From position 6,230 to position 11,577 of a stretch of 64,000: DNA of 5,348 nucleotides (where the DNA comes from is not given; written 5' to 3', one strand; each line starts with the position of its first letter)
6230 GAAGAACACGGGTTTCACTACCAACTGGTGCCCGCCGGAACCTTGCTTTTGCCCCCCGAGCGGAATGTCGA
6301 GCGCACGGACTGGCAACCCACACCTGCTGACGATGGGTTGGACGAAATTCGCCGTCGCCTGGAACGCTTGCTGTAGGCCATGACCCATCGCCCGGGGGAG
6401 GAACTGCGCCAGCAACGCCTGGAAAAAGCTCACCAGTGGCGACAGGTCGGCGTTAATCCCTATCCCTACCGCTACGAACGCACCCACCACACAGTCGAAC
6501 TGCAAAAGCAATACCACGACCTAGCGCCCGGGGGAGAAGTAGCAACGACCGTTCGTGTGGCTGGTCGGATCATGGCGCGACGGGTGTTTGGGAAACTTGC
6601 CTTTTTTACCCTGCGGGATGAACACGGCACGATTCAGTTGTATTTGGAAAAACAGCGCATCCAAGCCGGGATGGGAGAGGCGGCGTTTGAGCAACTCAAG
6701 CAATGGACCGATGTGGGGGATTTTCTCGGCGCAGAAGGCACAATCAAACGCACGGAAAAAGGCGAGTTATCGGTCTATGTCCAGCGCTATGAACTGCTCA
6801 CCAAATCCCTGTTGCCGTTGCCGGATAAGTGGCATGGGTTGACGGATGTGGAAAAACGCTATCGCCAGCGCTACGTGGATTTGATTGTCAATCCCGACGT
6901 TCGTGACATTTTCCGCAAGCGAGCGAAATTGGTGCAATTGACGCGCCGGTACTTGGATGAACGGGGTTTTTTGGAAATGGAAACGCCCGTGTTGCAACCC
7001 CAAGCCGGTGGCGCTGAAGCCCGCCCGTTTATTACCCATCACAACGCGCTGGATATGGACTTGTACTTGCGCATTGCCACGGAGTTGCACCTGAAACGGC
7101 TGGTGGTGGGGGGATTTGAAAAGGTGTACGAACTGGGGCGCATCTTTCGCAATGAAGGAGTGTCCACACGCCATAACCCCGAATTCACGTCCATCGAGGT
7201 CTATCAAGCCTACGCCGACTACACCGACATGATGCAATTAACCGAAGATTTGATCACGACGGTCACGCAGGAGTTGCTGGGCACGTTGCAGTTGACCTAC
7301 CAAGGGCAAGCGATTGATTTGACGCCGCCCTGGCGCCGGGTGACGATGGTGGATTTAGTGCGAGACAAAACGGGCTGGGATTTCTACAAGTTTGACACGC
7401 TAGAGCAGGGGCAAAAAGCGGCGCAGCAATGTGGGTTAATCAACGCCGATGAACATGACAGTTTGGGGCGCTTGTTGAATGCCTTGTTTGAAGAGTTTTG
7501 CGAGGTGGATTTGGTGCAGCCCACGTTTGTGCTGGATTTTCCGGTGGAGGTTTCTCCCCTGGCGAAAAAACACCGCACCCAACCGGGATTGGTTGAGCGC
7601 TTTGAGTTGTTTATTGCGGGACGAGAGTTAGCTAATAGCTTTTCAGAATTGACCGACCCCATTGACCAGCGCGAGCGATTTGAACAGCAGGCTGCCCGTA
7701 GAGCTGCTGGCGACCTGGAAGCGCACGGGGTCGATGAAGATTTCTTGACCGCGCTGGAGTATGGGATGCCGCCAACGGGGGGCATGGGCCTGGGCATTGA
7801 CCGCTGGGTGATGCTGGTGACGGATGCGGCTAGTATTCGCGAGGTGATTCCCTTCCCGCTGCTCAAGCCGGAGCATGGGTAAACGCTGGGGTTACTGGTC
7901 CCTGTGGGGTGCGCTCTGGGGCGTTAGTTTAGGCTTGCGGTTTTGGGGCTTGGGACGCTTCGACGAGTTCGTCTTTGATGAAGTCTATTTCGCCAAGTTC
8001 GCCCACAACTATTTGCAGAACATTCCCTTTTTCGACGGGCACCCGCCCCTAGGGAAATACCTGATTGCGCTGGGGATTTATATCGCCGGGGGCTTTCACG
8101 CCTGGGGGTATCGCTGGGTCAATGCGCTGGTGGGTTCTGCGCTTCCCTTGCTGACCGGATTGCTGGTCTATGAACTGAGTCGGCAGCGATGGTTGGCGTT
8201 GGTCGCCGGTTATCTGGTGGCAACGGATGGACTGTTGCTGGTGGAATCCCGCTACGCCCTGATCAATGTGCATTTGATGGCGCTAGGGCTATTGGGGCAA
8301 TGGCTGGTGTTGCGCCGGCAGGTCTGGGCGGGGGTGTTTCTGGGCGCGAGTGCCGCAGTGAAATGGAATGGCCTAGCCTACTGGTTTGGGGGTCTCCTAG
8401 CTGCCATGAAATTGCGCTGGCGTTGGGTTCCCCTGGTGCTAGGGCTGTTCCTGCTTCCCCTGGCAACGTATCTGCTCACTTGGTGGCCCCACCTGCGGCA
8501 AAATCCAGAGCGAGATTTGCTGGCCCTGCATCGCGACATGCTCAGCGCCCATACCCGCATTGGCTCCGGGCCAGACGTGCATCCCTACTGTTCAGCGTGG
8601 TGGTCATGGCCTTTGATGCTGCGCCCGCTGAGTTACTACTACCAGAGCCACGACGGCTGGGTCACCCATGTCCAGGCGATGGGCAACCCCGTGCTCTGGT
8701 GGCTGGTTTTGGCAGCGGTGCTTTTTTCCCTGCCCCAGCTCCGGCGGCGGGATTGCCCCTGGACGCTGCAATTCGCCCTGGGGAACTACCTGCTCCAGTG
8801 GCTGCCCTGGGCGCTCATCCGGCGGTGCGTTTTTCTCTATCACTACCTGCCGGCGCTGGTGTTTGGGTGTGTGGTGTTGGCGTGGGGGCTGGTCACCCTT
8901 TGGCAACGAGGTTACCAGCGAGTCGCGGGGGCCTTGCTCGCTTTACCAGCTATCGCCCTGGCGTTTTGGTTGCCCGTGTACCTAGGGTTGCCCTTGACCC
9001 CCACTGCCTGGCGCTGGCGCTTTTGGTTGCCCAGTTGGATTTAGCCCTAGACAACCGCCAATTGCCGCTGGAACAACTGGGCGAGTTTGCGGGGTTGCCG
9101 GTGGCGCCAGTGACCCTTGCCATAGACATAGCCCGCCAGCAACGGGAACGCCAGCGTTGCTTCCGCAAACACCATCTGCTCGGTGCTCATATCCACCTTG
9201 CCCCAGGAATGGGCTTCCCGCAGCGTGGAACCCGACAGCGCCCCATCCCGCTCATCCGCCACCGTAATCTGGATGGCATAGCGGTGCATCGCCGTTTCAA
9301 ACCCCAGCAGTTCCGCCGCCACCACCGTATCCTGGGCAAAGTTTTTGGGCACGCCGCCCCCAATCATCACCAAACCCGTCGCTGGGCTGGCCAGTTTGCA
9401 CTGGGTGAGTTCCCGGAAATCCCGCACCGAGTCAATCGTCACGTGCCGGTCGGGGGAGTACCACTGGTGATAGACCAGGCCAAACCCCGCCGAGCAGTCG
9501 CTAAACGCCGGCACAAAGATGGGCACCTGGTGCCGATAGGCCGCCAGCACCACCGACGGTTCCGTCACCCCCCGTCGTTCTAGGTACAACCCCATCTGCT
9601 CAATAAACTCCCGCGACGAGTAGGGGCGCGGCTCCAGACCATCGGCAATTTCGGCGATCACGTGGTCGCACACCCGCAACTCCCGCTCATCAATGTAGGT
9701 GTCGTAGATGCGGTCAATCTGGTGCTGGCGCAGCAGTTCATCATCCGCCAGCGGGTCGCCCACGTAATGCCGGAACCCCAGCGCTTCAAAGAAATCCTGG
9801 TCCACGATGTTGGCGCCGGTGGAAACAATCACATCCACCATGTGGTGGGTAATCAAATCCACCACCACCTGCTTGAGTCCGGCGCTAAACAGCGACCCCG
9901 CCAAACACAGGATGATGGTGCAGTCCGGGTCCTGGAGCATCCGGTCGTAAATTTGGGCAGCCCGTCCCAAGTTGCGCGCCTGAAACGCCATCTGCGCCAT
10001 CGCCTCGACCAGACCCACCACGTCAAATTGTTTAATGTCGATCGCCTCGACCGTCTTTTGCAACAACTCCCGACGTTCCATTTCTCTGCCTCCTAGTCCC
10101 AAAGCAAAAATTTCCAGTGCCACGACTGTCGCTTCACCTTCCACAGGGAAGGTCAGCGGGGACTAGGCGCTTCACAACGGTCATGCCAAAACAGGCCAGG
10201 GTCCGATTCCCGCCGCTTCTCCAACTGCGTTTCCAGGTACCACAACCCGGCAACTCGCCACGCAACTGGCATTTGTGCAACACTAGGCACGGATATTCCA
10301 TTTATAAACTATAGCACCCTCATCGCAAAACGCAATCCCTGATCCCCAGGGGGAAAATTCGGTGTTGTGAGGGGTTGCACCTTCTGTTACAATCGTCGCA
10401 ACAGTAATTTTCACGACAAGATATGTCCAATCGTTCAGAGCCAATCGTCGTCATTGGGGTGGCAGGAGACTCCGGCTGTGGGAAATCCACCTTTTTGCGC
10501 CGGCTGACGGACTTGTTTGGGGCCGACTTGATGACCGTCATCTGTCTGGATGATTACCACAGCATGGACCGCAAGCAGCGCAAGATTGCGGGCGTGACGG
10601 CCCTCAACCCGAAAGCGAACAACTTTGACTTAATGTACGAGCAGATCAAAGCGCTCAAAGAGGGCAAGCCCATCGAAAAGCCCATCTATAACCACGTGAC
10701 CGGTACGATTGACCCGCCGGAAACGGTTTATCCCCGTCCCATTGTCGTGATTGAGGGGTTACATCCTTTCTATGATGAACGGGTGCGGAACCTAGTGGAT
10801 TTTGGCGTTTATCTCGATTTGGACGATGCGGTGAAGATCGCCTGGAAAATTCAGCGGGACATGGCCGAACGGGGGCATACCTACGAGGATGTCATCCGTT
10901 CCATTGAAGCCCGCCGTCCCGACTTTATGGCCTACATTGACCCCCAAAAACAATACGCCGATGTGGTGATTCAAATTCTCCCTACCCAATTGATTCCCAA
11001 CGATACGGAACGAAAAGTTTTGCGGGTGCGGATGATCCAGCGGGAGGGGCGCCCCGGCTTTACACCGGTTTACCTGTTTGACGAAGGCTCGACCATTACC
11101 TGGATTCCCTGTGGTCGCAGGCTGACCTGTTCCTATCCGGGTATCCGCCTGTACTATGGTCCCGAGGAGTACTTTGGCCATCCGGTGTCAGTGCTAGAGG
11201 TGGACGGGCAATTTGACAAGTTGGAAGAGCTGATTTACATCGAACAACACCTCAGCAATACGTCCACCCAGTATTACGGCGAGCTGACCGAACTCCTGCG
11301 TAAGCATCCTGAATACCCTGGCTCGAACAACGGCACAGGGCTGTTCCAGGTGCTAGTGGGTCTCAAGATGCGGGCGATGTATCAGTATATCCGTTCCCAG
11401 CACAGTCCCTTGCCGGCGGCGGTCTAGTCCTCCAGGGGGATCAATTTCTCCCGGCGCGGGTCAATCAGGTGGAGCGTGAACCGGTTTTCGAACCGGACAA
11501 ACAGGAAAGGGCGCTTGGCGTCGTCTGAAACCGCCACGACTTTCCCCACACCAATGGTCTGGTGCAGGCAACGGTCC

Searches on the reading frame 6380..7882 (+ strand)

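Call 5: search_protein_families(library=ncbifam, max_evalue=1e-10, proteins=[window:6380-7882:+])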
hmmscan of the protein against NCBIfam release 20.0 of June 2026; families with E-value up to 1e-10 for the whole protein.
window:6380-7882:+ (500 aa): 15 families
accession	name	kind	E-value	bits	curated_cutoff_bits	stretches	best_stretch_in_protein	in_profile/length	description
NF001756.1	PRK00484.1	subfamily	1.7e-215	716.3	468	1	8-498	2-488/488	lysine--tRNA ligase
TIGR00499.1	lysS_bact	equivalog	1.2e-205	683.9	427.6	1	9-498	5-495/496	lysine--tRNA ligase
NF002821.0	PRK02983.1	equivalog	8.1e-174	580.4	742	1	8-498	620-1101/1102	bifunctional lysylphosphatidylglycerol synthetase/lysine--tRNA ligase LysX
NF009101.0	PRK12445.1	subfamily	4.4e-154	513.8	1026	1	7-498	17-504/505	lysine--tRNA ligase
TIGR00462.1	genX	equivalog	1.1e-71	241.8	286.9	1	179-492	2-304/304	EF-P lysine aminoacylase EpmA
NF006828.0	PRK09350.1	equivalog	3.4e-61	207.3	264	1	177-494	15-322/325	elongation factor P--(R)-beta-lysine ligase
NF003483.0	PRK05159.1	equivalog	1.8e-45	155.6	353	1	55-493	17-430/438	aspartate--tRNA(Asn) ligase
TIGR00458.1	aspS_nondisc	equivalog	5.4e-45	154.1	368.4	1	47-493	5-420/428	aspartate--tRNA(Asn) ligase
TIGR00459.1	aspS_bact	equivalog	3.5e-43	147.8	373.85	2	53-301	14-262/586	aspartate--tRNA ligase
NF001750.0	PRK00476.1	equivalog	8.1e-43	146.6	443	2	53-302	16-268/590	aspartate--tRNA ligase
NF003037.0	PRK03932.1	equivalog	1.6e-31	109.8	414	1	52-494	13-444/451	asparagine--tRNA ligase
TIGR00457.1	asnS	equivalog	1.9e-28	99.5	342.6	1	54-494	15-448/455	asparagine--tRNA ligase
NF009460.0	PRK12820.1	equivalog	2e-28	99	1379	1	53-295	33-290/723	bifunctional aspartyl-tRNA synthetase/aspartyl/glutamyl-tRNA amidotransferase subunit C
NF005052.0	PRK06462.1-1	equivalog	6.4e-16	58.3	368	1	167-494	38-345/353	asparagine synthetase A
NF005054.0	PRK06462.1-4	equivalog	9.6e-13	47.9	309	0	167-327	14-186/318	asparagine synthetase A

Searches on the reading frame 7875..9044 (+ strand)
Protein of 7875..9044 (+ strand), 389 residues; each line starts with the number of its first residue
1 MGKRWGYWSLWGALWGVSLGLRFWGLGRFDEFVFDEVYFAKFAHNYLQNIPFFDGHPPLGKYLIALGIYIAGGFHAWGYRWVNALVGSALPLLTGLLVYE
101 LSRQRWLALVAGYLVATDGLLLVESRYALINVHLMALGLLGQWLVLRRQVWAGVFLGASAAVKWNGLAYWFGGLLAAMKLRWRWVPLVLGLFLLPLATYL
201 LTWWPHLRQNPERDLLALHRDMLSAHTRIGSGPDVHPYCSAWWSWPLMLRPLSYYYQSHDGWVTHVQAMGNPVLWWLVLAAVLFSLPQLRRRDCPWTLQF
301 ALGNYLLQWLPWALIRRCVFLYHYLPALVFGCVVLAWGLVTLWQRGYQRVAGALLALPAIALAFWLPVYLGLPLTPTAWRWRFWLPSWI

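Call 35: search_protein_families(library=pfam, max_evalue=0.00001, proteins=[window:7875-9044:+])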
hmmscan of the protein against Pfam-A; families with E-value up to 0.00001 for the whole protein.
window:7875-9044:+ (389 aa): 2 families
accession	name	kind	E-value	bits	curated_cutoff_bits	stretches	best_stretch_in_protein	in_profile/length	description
PF16192.10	PMT_4TMC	-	1.8e-29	103.1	32.4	1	213-388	3-202/202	C-terminal four TMM region of protein-O-mannosyltransferase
PF02366.24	PMT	-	3.7e-22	79.5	22.7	1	17-207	6-241/245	Dolichyl-phosphate-mannose-protein mannosyltransferase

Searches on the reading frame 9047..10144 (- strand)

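Call 35: search_protein_families(library=pfam, max_evalue=0.00001, proteins=[window:9047-10144:-])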
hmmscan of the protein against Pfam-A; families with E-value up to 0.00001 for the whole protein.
window:9047-10144:- (365 aa): 1 family
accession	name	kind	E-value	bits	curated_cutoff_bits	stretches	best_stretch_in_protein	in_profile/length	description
PF01916.23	DS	-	3e-99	332.4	27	1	45-339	2-287/288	Deoxyhypusine synthase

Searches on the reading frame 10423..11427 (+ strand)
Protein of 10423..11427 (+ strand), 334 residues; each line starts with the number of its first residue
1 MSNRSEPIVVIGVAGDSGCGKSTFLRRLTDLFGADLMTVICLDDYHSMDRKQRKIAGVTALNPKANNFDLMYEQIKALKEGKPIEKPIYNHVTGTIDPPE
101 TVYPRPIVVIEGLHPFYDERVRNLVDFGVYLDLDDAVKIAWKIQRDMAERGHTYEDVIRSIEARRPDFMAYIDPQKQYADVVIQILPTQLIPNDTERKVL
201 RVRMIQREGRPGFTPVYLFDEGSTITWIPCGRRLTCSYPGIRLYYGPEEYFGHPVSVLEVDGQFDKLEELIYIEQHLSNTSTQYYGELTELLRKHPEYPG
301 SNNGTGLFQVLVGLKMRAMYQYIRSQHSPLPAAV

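Call 35: search_protein_families(library=pfam, max_evalue=0.00001, proteins=[window:10423-11427:+])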
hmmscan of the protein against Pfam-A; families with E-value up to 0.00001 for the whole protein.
window:10423-11427:+ (334 aa): 1 family
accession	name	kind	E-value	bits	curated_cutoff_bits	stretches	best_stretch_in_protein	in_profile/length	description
PF00485.24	PRK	-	2.9e-72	243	22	1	10-191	1-195/196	Phosphoribulokinase / Uridine kinase family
